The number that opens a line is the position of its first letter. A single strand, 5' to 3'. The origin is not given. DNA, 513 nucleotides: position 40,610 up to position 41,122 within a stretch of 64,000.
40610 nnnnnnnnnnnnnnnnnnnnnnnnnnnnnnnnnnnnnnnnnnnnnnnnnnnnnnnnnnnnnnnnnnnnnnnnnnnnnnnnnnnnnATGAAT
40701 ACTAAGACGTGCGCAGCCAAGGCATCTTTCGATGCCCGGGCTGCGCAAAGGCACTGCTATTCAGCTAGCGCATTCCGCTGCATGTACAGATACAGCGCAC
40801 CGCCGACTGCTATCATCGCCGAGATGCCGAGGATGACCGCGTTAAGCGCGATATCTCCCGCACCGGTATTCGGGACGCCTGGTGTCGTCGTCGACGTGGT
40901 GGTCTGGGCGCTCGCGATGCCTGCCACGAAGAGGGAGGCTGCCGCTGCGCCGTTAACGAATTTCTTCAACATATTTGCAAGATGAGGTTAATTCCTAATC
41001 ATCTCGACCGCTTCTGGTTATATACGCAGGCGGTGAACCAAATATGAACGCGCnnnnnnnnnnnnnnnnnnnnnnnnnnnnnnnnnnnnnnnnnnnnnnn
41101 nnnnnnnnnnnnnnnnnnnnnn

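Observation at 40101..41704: Sortase gene immediately preceded by a 71-aa precursor whose sortase-processed product would be only about 14 residues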

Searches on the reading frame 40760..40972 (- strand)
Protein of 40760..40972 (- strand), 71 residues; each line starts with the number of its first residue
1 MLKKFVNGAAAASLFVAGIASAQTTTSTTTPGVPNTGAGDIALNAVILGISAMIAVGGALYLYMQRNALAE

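Call 3: search_protein_families(library=pfam, proteins=[window:40760-40972:-], max_evalue=0.1)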
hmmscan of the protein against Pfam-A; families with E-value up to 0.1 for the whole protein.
seq(71 aa): 1 family
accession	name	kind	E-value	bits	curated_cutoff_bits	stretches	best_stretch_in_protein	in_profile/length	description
PF14946.11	DUF4501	-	0.034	14.5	29.6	1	20-67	67-116/179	Domain of unknown function (DUF4501)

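Call 4: search_protein_families(library=ncbifam, proteins=[window:40760-40972:-], max_evalue=0.1)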
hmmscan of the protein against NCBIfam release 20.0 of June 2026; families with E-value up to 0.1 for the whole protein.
seq(71 aa): 2 families
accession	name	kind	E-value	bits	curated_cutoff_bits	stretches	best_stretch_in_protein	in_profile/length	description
TIGR01167.1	LPXTG_anchor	domain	0.0042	17.7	15.9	1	34-63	3-29/34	LPXTG cell wall anchor domain-containing protein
NF033846.1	Rumino_NPXTG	domain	0.026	14.8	23.5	1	34-60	2-22/30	NPXTG-anchored protein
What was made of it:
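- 40757..40972 (-): Mini-precursor gene (71 aa plus stop): signal peptide, Thr-rich 14-mer, VPNTG, transmembrane helix and a short tail. TIGR01167 at 17.7 bits against a cutoff of 15.9 (call 4).
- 40760..40861 (-): Post-cleavage segment: AGD, a hydrophobic transmembrane helix, then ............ Matches positions 3-29 of the LPXTG_anchor model (call 4).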

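Call 5: find_homologous_proteins(query=window:40760-40972:-, max_evalue=0.01)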
Query seq(71 aa) (71 aa): 47 proteins with E <= 0.01 among 52 candidates.
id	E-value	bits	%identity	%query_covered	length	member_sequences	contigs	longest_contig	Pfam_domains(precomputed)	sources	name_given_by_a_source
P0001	4.2e-35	135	100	100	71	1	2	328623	-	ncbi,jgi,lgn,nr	ncbi:LPXTG cell wall anchor domain-containing protein [bacterium]|nr:LPXTG cell wall anchor domain-c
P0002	1.3e-34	134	99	100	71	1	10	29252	-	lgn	-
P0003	8.3e-32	125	89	100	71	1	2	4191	-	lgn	-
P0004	4.1e-31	123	90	100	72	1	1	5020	-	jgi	jgi:LPXTG-motif cell wall-anchored protein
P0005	1.0e-30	121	89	100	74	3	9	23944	-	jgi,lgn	jgi:LPXTG-motif cell wall-anchored protein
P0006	5.2e-30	119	87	100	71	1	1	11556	-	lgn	-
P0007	2.7e-29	117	85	100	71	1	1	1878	-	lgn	-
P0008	1.1e-27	112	82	100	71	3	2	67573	-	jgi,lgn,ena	-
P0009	3.3e-26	107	76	100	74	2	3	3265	-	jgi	jgi:LPXTG-motif cell wall-anchored protein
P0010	1.3e-25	105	77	100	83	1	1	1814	-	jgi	jgi:LPXTG-motif cell wall-anchored protein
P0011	2.3e-25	105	82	96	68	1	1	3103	-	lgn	-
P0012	6.1e-25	103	76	94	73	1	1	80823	-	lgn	-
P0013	7.0e-25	103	79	100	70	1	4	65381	-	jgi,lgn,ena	-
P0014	4.2e-24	101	77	100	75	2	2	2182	-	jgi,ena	jgi:LPXTG-motif cell wall-anchored protein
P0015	4.2e-24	101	75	100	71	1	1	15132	-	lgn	-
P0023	3.5e-19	85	62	96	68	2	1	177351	-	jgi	jgi:hypothetical protein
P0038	1.2e-8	52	57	80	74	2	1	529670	-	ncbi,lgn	-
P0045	3.9e-5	41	57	70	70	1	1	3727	-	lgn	-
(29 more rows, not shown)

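Call 10: find_encoding_contigs(protein=P0001, flank=10000, max_places=3)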
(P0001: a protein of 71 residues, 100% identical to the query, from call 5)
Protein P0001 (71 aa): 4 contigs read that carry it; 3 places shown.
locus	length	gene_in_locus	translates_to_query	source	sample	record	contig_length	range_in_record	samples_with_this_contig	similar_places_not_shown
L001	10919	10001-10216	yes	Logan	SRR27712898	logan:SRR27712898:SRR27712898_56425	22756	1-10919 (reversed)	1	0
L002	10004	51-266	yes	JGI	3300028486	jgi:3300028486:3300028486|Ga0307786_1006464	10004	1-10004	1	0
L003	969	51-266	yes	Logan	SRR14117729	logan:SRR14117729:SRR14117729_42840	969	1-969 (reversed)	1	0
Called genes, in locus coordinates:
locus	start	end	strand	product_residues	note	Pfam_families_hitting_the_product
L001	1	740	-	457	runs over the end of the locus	PF01210:NAD_Gly3P_dh_N (faint), PF03446:NAD_binding_2 (weak), PF03721:UDPG_MGDP_dh_N, PF00984:UDPG_MGDP_dh, PF03720:UDPG_MGDP_dh_C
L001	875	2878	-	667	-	PF16640:Big_3_5, PF01522:Polysacc_deac_1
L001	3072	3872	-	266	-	-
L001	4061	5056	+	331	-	PF05887:Trypan_PARP, PF01522:Polysacc_deac_1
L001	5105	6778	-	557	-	PF00535:Glycos_transf_2, PF13641:Glyco_tranf_2_3, PF13632:Glyco_trans_2_3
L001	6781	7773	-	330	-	PF01073:3Beta_HSD, PF01370:Epimerase, PF02719:Polysacc_synt_2 (weak), PF04321:RmlD_sub_bind, PF07993:NAD_binding_4 (faint), PF16363:GDP_Man_Dehyd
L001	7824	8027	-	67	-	-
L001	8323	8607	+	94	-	PF18919:DUF5670 (weak)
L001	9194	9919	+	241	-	-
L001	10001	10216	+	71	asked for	-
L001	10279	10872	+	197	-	PF04203:Sortase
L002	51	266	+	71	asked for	-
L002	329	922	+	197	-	PF04203:Sortase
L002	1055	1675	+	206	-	-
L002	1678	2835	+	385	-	PF07995:GSDH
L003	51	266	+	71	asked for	-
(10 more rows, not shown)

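Call 11: find_encoding_contigs(protein=P0023, flank=8000, max_places=2)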
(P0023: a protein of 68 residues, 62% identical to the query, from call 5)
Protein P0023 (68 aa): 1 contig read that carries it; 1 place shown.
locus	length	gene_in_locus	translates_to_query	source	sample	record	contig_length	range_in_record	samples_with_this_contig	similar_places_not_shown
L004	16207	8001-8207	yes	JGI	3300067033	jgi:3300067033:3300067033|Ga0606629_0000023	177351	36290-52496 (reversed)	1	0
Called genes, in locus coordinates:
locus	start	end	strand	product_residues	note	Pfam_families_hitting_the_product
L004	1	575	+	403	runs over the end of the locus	PF00704:Glyco_hydro_18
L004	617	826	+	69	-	-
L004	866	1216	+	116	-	-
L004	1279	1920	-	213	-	PF01522:Polysacc_deac_1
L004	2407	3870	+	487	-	PF02018:CBM_4_9, PF01522:Polysacc_deac_1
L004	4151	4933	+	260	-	-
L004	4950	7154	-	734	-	PF01522:Polysacc_deac_1, PF13506:Glyco_transf_21, PF00535:Glycos_transf_2, PF13641:Glyco_tranf_2_3, PF01644:Chitin_synth_1 (weak), PF03142:Chitin_synth_2 (faint), PF13632:Glyco_trans_2_3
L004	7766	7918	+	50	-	PF18919:DUF5670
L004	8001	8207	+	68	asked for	-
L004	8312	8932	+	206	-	PF04203:Sortase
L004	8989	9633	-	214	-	PF08299:Bac_DnaA_C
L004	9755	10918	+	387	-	PF07995:GSDH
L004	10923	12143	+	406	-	PF02812:ELFV_dehydrog_N, PF00208:ELFV_dehydrog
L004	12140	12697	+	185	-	PF10755:DUF2585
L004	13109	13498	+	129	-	-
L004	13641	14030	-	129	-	PF09685:MamF_MmsF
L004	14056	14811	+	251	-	PF02673:BacA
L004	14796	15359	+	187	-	-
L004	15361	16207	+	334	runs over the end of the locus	PF00144:Beta-lactamase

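Call 12: find_encoding_contigs(protein=P0038, flank=8000, max_places=2)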
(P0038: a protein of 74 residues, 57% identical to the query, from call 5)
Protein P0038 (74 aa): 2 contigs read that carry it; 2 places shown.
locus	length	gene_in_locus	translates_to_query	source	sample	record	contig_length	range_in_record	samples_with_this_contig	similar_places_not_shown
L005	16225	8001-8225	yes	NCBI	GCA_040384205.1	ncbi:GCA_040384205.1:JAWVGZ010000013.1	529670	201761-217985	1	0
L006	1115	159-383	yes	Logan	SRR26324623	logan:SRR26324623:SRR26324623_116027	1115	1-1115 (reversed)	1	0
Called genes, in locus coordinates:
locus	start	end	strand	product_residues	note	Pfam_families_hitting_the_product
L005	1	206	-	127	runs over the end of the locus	-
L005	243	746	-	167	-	PF00293:NUDIX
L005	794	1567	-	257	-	-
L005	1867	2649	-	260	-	-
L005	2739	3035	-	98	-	-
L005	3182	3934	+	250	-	-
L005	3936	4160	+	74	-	-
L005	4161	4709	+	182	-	-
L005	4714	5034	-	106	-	-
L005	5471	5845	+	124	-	PF03592:Terminase_2 (weak)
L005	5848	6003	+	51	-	-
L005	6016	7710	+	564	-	PF00239:Resolvase, PF07508:Recombinase (faint)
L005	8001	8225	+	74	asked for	-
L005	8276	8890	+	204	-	PF04203:Sortase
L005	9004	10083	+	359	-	PF00814:TsaD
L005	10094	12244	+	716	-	PF00133:tRNA-synt_1, PF01406:tRNA-synt_1e (faint), PF09334:tRNA-synt_1g, PF00133:tRNA-synt_1, PF08264:Anticodon_1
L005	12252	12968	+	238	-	PF13367:PrsW-protease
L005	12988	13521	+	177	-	PF00011:HSP20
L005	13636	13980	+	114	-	-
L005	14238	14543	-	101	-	-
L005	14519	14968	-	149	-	-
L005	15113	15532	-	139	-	-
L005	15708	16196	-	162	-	-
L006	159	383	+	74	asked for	-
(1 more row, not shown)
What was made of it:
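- The upstream gene is missing from more distant loci that keep the pair (L004, L005; calls 11, 12).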

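Call 24: search_protein_representatives(alignment_id=A1)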
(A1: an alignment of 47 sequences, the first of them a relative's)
Query: 47 sequences, 70 profile positions. Proteins with E-value up to 0.001 (for the whole library): 320; up to 1e-10: 67; up to 1e-30: 0. The best 150 are listed.
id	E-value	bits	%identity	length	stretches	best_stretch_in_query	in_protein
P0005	6.3e-29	115.3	-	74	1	1-68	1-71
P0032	1.5e-24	101.3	-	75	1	2-68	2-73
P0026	1.6e-24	101.2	-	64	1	11-68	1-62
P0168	1.4e-22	95.0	-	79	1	3-68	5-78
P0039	8.3e-22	92.5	-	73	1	2-68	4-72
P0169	2.1e-19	84.8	-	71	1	3-67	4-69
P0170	8.9e-19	82.8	-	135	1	3-68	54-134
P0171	1.2e-17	79.2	-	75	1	3-68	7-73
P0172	3.1e-17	77.8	-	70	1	3-67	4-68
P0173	9.0e-17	76.4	-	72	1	3-68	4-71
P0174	9.5e-17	76.3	-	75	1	8-68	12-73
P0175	1.6e-16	75.6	-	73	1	1-67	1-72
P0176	5.6e-16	73.8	-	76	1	7-65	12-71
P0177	1.3e-15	72.7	-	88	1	2-67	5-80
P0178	1.5e-15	72.4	-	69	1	9-68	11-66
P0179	1.8e-15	72.2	-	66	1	2-65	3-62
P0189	7.4e-14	67.0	-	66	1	2-67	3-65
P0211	1.1e-11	60.1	-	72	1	6-68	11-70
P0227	8.2e-11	57.3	-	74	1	2-65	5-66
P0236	1.9e-10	56.1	-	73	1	1-65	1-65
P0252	7.9e-10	54.1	-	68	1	3-65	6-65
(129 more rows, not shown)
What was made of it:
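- Family size: 320 clusters at 50% identity, nearly all 59-138 aa (call 24).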

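Call 38: find_encoding_contigs(protein=P0008, flank=6000, max_places=1)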
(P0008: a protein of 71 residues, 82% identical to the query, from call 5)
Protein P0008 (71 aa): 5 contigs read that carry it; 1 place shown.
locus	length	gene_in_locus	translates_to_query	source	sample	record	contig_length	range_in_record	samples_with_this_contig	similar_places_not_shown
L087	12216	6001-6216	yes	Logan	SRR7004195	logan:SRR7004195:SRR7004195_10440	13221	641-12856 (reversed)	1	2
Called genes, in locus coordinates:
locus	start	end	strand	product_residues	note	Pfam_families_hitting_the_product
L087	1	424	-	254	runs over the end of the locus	PF02585:PIG-L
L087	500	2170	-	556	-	PF00535:Glycos_transf_2, PF13641:Glyco_tranf_2_3, PF13632:Glyco_trans_2_3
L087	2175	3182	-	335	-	PF01073:3Beta_HSD, PF01370:Epimerase, PF02719:Polysacc_synt_2 (faint), PF04321:RmlD_sub_bind, PF07993:NAD_binding_4 (faint), PF16363:GDP_Man_Dehyd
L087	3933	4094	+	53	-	PF18919:DUF5670 (weak)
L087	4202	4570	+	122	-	PF20554:DUF6766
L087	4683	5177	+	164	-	PF20106:DUF6496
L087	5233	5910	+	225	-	-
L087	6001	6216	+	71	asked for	-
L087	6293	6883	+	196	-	PF04203:Sortase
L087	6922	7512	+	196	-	-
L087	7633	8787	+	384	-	PF07995:GSDH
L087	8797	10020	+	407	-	PF02812:ELFV_dehydrog_N, PF00208:ELFV_dehydrog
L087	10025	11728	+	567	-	PF08534:Redoxin, PF00578:AhpC-TSA, PF13905:Thioredoxin_8, PF17991:Thioredoxin_10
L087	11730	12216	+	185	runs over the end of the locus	PF10755:DUF2585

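Call 39: find_encoding_contigs(protein=P0012, flank=6000, max_places=1)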
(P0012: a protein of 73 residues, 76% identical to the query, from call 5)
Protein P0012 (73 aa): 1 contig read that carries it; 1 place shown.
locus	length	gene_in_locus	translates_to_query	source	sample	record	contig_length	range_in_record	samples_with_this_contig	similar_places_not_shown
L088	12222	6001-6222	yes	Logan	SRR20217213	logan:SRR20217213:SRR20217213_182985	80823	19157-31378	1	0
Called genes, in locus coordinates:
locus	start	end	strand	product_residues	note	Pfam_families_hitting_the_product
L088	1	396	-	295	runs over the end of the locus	PF02633:Creatininase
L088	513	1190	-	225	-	-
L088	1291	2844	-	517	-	PF13641:Glyco_tranf_2_3, PF00535:Glycos_transf_2, PF13632:Glyco_trans_2_3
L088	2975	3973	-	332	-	PF01073:3Beta_HSD (weak), PF01370:Epimerase, PF02719:Polysacc_synt_2 (faint), PF04321:RmlD_sub_bind, PF07993:NAD_binding_4 (faint), PF16363:GDP_Man_Dehyd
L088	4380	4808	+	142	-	PF18919:DUF5670 (weak)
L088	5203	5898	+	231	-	-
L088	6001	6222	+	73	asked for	-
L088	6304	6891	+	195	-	PF04203:Sortase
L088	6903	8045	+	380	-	PF07995:GSDH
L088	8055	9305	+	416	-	PF02812:ELFV_dehydrog_N, PF00208:ELFV_dehydrog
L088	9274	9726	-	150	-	PF10517:DM13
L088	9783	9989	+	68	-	PF01381:HTH_3, PF12844:HTH_19, PF13560:HTH_31 (weak)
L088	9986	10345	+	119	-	-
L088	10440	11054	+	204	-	PF00085:Thioredoxin, PF13098:Thioredoxin_2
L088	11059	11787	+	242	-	PF13386:DsbD_2 (weak)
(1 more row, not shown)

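Call 40: find_encoding_contigs(protein=P0005, flank=6000, max_places=1)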
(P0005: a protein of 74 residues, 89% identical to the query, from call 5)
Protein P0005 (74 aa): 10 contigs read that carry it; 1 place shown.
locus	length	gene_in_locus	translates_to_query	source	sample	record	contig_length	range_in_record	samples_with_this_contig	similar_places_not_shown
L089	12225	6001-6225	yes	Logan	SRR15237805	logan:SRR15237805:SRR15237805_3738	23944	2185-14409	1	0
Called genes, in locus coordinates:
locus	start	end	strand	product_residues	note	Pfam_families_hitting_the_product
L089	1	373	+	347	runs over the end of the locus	-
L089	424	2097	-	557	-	PF00535:Glycos_transf_2, PF13641:Glyco_tranf_2_3, PF13632:Glyco_trans_2_3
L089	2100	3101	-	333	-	PF00106:adh_short (faint), PF01073:3Beta_HSD, PF01370:Epimerase, PF02719:Polysacc_synt_2 (faint), PF04321:RmlD_sub_bind, PF16363:GDP_Man_Dehyd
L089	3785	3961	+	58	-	PF18919:DUF5670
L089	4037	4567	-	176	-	PF05974:DUF892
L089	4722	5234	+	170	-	PF20106:DUF6496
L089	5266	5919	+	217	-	-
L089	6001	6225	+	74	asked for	-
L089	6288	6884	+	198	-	PF04203:Sortase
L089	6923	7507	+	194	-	-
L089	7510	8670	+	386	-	PF07995:GSDH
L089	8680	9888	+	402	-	PF02812:ELFV_dehydrog_N, PF00208:ELFV_dehydrog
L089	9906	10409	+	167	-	PF09351:DUF1993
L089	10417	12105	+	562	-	PF00578:AhpC-TSA, PF08534:Redoxin, PF13905:Thioredoxin_8 (weak), PF17991:Thioredoxin_10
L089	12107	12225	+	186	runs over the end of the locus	PF10755:DUF2585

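Call 41: find_encoding_contigs(protein=P0013, flank=6000, max_places=1)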
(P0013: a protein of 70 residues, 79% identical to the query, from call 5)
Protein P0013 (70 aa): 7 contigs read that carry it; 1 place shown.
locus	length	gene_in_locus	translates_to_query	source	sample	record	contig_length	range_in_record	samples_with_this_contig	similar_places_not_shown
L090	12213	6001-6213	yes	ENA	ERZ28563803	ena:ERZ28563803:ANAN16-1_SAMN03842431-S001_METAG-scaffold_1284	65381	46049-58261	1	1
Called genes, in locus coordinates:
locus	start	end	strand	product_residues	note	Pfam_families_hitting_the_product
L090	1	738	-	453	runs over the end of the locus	PF01134:GIDA (weak), PF01494:FAD_binding_3, PF07992:Pyr_redox_2 (weak), PF13450:NAD_binding_8 (weak)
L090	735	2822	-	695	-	PF01943:Polysacc_synt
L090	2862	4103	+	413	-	PF00150:Cellulase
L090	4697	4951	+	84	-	PF18919:DUF5670 (weak)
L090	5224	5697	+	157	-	-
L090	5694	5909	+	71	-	-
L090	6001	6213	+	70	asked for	-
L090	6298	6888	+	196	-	PF04203:Sortase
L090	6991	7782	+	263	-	PF00326:Peptidase_S9 (faint), PF12740:PETase (weak), PF00561:Abhydrolase_1 (weak), PF01738:DLH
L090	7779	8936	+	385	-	PF07995:GSDH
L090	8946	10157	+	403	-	PF02812:ELFV_dehydrog_N, PF00208:ELFV_dehydrog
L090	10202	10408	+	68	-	PF12844:HTH_19, PF01381:HTH_3, PF04545:Sigma70_r4 (faint), PF13443:HTH_26 (weak), PF13560:HTH_31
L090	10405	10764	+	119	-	-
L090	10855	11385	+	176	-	PF00085:Thioredoxin, PF00578:AhpC-TSA (faint), PF13098:Thioredoxin_2 (weak)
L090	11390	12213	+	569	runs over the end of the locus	PF13386:DsbD_2 (weak), PF00578:AhpC-TSA, PF08534:Redoxin, PF13905:Thioredoxin_8 (weak), PF17991:Thioredoxin_10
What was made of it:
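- Pairing: precursor and sortase are adjacent in contigs with unrelated flanks (calls 10-12, 38-41).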

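Call 49: list_cluster_members(proteins=[P0045, P0169, P0172, P0178, P0179, P0189, P0211, P0227, P0236, P0252])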
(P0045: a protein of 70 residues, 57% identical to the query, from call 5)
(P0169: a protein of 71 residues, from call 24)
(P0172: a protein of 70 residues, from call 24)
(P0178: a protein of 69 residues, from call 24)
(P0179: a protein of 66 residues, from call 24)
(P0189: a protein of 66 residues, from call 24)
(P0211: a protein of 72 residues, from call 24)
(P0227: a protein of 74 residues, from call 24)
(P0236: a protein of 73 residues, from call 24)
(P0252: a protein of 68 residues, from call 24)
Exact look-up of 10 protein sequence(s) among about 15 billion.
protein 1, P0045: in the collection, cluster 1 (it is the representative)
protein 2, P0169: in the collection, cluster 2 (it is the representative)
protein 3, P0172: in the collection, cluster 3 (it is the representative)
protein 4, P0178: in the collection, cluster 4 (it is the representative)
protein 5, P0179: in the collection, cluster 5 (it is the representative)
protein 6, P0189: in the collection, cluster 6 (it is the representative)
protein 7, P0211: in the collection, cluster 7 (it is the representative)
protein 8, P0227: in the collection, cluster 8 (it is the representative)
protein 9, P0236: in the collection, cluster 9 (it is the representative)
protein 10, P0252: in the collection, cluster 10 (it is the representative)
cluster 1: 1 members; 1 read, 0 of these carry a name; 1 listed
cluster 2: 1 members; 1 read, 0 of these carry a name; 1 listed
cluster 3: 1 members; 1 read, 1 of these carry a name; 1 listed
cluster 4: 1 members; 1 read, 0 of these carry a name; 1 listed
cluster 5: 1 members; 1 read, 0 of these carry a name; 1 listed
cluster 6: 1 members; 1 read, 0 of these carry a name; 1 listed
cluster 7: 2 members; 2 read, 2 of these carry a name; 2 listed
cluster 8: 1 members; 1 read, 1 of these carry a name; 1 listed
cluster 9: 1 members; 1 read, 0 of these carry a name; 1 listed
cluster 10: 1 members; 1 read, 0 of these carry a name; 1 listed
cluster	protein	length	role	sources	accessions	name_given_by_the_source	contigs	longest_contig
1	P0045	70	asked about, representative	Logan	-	-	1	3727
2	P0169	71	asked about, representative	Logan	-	-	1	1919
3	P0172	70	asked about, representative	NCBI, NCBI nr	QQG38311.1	MAG: hypothetical protein HYS26_02050 [Candidatus Kaiserbacteria bacterium]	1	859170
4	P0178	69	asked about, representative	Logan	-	-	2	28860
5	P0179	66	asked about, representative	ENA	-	-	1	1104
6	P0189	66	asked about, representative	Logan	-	-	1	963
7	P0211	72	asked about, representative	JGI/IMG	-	hypothetical protein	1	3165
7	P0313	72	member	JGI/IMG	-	hypothetical protein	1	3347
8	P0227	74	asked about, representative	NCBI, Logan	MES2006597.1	MAG: hypothetical protein V4436_00645 [Patescibacteria group bacterium]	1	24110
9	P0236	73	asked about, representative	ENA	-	-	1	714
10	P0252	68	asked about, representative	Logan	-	-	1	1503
